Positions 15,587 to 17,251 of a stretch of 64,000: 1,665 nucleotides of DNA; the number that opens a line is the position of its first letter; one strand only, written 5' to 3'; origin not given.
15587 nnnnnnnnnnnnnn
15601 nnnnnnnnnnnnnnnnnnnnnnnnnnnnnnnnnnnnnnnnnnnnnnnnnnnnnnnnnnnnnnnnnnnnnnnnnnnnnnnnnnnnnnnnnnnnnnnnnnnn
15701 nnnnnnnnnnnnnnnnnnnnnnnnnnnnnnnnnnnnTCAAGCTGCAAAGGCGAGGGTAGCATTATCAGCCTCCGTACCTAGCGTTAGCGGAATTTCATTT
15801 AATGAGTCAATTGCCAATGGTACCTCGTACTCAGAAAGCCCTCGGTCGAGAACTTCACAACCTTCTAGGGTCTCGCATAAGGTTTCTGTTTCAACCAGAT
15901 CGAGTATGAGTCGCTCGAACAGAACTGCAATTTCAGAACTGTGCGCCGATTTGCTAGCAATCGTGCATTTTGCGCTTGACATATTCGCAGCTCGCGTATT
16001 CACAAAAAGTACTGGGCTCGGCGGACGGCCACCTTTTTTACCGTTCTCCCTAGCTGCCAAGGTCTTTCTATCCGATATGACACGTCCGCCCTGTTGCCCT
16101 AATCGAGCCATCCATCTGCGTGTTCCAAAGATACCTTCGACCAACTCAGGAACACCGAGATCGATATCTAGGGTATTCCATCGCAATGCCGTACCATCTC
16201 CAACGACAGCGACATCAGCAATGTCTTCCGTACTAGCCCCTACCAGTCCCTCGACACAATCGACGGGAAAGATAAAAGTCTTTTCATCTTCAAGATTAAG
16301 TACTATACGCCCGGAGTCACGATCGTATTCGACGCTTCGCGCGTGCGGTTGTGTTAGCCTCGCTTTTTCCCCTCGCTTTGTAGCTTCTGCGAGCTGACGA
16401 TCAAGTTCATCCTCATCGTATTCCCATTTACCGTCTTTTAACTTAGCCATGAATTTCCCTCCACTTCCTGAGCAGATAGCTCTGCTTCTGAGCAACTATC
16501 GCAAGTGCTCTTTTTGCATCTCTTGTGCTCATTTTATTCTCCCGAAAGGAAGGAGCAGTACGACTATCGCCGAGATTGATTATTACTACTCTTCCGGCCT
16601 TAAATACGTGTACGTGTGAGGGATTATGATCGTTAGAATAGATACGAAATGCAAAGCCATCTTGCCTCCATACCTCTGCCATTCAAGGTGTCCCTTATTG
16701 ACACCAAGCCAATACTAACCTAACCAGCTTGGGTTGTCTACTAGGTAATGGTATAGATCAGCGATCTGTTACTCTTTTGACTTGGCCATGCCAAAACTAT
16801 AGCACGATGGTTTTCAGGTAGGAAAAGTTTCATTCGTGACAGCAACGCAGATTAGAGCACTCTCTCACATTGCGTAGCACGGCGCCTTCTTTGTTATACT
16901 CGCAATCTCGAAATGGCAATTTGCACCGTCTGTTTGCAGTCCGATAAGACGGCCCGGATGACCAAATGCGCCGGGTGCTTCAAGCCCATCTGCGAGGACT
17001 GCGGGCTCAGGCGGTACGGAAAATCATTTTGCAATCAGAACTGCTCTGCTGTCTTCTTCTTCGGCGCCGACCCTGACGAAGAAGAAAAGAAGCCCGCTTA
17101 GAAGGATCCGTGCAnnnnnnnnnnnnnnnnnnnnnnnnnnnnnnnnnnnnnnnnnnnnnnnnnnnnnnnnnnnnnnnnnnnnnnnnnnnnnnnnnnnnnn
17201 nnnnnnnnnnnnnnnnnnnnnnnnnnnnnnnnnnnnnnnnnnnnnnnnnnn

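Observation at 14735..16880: Perfect 19-bp direct repeats bracket a ~2.1-kb low-GC islet carrying the TAC-like operon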

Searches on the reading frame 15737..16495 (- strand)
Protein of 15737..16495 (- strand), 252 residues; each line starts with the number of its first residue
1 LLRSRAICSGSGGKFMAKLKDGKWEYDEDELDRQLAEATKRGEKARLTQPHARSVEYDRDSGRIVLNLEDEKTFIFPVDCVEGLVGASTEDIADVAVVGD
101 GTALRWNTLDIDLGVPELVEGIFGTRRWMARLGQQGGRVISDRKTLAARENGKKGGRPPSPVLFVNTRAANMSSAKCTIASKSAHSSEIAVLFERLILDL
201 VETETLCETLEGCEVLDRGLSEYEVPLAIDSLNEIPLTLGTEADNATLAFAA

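Call 6: search_protein_families(library=pfam, proteins=[window:15737-16495:-], max_evalue=0.01)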
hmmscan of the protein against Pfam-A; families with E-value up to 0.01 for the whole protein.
window:15737-16495:- (252 aa): 1 family
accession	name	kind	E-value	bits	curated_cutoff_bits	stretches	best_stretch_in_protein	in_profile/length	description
PF10387.14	DUF2442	-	1.5e-11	44.8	23.9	1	53-123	2-71/72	Protein of unknown function (DUF2442)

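Call 19: find_homologous_proteins(query=window:15737-16495:-)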
Query window:15737-16495:- (252 aa): 32 proteins with E <= 0.001 among 1727 candidates.
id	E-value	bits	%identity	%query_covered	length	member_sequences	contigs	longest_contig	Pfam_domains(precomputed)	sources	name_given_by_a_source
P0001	6.6e-160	548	99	100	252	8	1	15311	PF10387.15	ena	-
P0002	2.1e-77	278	58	94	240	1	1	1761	PF10387.15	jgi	jgi:hypothetical protein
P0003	7.8e-51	191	55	67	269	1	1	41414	PF10387.15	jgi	jgi:Protein of unknown function (DUF2442)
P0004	7.1e-48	181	62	57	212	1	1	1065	PF10387.15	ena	-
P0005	1.6e-44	170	59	57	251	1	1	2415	PF10387.15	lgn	-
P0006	2.9e-33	133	50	52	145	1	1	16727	PF10387.15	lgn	-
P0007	3.2e-32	130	48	56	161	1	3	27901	PF10387.15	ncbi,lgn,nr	ncbi:MAG: DUF2442 domain-containing protein [Acidobacteria bacterium]|nr:DUF2442 domain-containing p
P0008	4.4e-31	126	52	45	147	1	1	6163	PF10387.15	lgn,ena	-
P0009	4.2e-30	123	47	51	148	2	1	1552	PF10387.15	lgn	-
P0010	1.9e-29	121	47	51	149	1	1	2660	PF10387.15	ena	-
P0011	2.5e-29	120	46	52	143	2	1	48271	PF10387.15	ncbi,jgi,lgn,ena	ncbi:MAG TPA: DUF2442 domain-containing protein [Pyrinomonadaceae bacterium]|jgi:hypothetical protei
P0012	3.5e-29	120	46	53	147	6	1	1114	PF10387.15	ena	-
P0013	3.8e-29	120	52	50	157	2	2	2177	PF10387.15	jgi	jgi:hypothetical protein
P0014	4.3e-29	120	44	52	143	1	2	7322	PF10387.15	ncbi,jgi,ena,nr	ncbi:MAG: DUF2442 domain-containing protein [Acidobacteria bacterium]|nr:DUF2442 domain-containing p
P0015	4.3e-28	116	45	52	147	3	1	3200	PF10387.15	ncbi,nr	ncbi:MAG: DUF2442 domain-containing protein [Pyrinomonadaceae bacterium]|nr:DUF2442 domain-containin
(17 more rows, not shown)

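Call 22: find_encoding_contigs(protein=P0003, flank=8000, max_places=4)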
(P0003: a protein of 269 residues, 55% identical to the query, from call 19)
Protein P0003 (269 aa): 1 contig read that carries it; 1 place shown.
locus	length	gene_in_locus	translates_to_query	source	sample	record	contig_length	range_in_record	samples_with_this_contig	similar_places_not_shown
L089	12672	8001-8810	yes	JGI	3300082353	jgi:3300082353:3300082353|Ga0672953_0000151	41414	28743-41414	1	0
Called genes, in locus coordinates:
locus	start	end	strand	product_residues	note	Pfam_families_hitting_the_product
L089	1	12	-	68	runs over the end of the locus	-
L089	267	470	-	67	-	-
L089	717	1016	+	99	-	-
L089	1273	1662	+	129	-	-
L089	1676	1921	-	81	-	PF00076:RRM_1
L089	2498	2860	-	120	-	-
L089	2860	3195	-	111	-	-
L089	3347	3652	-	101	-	-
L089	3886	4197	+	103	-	-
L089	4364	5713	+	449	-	PF04434:SWIM (weak), PF01609:DDE_Tnp_1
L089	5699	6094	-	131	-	-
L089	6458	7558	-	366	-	PF01609:DDE_Tnp_1, PF13701:DDE_Tnp_1_4 (weak)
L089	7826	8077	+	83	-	PF13711:DUF4160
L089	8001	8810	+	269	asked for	PF10387:DUF2442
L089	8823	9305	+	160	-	PF02556:SecB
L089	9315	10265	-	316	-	-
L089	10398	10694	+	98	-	PF05015:HigB-like_toxin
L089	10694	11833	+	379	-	PF01381:HTH_3, PF06114:Peptidase_M78 (weak)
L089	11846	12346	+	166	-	-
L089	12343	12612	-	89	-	-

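Call 37: find_encoding_contigs(protein=P0005, flank=5000, max_places=3)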
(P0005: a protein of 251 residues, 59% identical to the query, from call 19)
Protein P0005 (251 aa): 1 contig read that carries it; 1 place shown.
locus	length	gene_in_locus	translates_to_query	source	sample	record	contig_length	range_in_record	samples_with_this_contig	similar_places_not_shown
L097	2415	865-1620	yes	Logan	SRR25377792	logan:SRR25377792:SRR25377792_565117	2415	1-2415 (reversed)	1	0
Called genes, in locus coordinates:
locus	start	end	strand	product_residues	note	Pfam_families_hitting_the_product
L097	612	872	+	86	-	PF13711:DUF4160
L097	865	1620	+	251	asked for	PF10387:DUF2442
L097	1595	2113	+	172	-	PF02556:SecB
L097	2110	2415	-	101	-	?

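Call 38: find_encoding_contigs(protein=P0002, flank=5000, max_places=3)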
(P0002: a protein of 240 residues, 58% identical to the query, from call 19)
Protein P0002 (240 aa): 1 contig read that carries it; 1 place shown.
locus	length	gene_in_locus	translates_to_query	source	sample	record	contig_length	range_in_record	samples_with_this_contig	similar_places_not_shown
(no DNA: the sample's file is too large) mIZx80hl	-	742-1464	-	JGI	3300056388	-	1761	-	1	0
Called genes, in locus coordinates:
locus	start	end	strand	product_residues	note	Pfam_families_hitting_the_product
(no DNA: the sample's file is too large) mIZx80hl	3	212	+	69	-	?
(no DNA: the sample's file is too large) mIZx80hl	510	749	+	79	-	PF13711:DUF4160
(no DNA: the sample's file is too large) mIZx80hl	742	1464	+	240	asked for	PF10387:DUF2442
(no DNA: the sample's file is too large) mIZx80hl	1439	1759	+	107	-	?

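Call 42: search_protein_families(library=ncbifam, proteins=[window:15737-16495:-], max_evalue=0.1)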
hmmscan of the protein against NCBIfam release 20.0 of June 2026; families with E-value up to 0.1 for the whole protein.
window:15737-16495:- (252 aa): 0 families

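Call 43: search_protein_families(library=padloc, proteins=[window:15737-16495:-], max_evalue=0.1)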
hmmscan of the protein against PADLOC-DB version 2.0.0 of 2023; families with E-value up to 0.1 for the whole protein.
window:15737-16495:- (252 aa): 0 families

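Call 44: search_protein_families(library=phrogs, proteins=[window:15737-16495:-], max_evalue=0.1)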
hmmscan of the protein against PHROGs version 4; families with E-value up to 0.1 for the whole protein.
window:15737-16495:- (252 aa): 0 families

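Call 69: search_dna_similar(query=window:15737-16495:-, collection=plasmids, mode=protein, max_rows=10)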
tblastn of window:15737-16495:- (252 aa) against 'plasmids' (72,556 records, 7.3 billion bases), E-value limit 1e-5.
Records with a match: 156; places in all: 170; records where one place covers at least 80% of the query: 0.
Best place of each record, by identity: <60% 156.
By first word of the organism name: Sinorhizobium 39; Acetobacter 19; Rhizobium 14; Aeromonas 12; Komagataeibacter 11; Roseomonas 10; Sphingobium 8; Synechococcus 5; Cupriavidus 5; Paracoccus 4; and 19 more.
By predicted mobility (MOB-suite, as given by PLSDB): mobilizable 73; non-mobilizable 58; conjugative 25.
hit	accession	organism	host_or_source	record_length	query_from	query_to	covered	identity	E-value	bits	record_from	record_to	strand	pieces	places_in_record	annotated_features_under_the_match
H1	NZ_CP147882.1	Roseomonas mucosa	cell culture,Styx glacier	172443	4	158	62%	42.6%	2e-23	105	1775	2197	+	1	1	DUF2442 domain-containing protein | DUF4160 domain-containing protein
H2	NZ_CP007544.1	Synechocystis sp. PCC 6714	-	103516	2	162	64%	38.6%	4e-27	116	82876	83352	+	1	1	DUF2442 domain-containing protein | DUF4160 domain-containing protein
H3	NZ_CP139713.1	Sulfitobacter sp. OXR-159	Bacterial Culture,hydrothermal vent ...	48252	12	158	58%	42.2%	2e-26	114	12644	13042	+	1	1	DUF2442 domain-containing protein | DUF4160 domain-containing protein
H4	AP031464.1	Roseomonas mucosa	Homo sapiens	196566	4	141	55%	43.5%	4e-20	96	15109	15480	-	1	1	DUF2442 domain-containing protein | DUF4160 domain-containing protein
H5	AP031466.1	Roseomonas mucosa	-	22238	4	141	55%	43.5%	5e-20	96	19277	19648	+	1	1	DUF2442 domain-containing protein | DUF4160 domain-containing protein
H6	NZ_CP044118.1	Roseomonas mucosa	Homo sapiens,clinical isolate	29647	4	141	55%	43.5%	5e-20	96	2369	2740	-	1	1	DUF2442 domain-containing protein | DUF4160 domain-containing protein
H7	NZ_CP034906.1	Roseomonas mucosa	Homo sapiens,tissue sample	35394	4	141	55%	43.5%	5e-20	96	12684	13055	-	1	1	DUF2442 domain-containing protein | DUF4160 domain-containing protein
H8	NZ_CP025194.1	Roseomonas mucosa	Homo sapiens,clinical, human skin, ...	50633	4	141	55%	43.5%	5e-20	96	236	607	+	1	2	DUF2442 domain-containing protein | DUF4160 domain-containing protein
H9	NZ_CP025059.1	Roseomonas mucosa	Homo sapiens,Clinical, healthy, human ...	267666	4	141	55%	43.5%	5e-20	96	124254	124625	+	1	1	DUF2442 domain-containing protein | DUF4160 domain-containing protein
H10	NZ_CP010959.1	Sphingobium sp. YBL2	cell culture,soil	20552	11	158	59%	40.3%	8e-23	103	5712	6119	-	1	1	DUF2442 domain-containing protein | DUF4160 domain-containing protein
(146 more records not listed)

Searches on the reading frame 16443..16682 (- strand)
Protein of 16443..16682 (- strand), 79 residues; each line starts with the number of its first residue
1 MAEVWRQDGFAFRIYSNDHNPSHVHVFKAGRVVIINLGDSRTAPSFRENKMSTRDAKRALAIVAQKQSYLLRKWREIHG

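Call 6: search_protein_families(library=pfam, proteins=[window:16443-16682:-], max_evalue=0.01)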
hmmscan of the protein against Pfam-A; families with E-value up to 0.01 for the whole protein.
window:16443-16682:- (79 aa): 1 family
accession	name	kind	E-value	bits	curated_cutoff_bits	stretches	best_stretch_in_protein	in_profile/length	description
PF13711.11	DUF4160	-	6.6e-13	49.1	23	1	9-74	1-64/65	Domain of unknown function (DUF4160)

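Call 42: search_protein_families(library=ncbifam, proteins=[window:16443-16682:-], max_evalue=0.1)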
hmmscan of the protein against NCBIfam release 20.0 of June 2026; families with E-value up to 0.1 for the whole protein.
window:16443-16682:- (79 aa): 1 family
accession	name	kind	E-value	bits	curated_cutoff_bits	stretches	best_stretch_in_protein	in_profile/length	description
NF048015.1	toxin_DhiT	equivalog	8.2e-07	29.5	100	1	1-76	1-75/84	type II toxin-antitoxin system toxin DhiT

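Call 43: search_protein_families(library=padloc, proteins=[window:16443-16682:-], max_evalue=0.1)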
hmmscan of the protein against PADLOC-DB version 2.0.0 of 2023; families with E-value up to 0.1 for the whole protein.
window:16443-16682:- (79 aa): 0 families

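Call 44: search_protein_families(library=phrogs, proteins=[window:16443-16682:-], max_evalue=0.1)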
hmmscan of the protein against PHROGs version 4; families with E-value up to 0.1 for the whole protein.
window:16443-16682:- (79 aa): 1 family
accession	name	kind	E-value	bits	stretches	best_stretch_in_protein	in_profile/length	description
phrog_14333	-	unknown function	0.00019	23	1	1-76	1-72/86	-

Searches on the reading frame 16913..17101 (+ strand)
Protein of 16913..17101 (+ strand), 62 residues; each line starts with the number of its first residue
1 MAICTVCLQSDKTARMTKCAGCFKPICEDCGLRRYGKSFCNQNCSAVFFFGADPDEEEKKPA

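Call 6: search_protein_families(library=pfam, proteins=[window:16913-17101:+], max_evalue=0.01)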
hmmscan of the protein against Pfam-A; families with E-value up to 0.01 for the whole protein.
window:16913-17101:+ (62 aa): 0 families

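Call 30: find_homologous_proteins(query=window:16913-17101:+)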
Query window:16913-17101:+ (62 aa): 1 proteins with E <= 0.001 among 1 candidates.
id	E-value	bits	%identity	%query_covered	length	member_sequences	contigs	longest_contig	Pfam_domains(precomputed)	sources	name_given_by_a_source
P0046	1.7e-36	140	100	100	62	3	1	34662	-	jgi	-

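Call 42: search_protein_families(library=ncbifam, proteins=[window:16913-17101:+, L095:4496-4639:-], max_evalue=0.1)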
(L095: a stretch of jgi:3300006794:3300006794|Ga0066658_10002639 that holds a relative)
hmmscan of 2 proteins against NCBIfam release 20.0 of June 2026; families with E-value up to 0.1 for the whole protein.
window:16913-17101:+ (62 aa): 0 families

L095:4496-4639:- (47 aa): 0 families

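Call 43: search_protein_families(library=padloc, proteins=[window:16913-17101:+], max_evalue=0.1)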
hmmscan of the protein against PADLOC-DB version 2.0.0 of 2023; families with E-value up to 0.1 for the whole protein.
window:16913-17101:+ (62 aa): 0 families

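Call 44: search_protein_families(library=phrogs, proteins=[window:16913-17101:+], max_evalue=0.1)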
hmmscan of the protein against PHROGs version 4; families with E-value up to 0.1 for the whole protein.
window:16913-17101:+ (62 aa): 1 family
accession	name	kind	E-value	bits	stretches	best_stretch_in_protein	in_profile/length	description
phrog_11604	-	DNA, RNA and nucleotide metabolism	0.037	14.6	1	16-57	25-66/160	HNH endonuclease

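Call 47: find_encoding_contigs(protein=window:16913-17101:+, flank=8000, max_places=10)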
Protein window:16913-17101:+ (62 aa): no gene with exactly this product is on record in the collection.
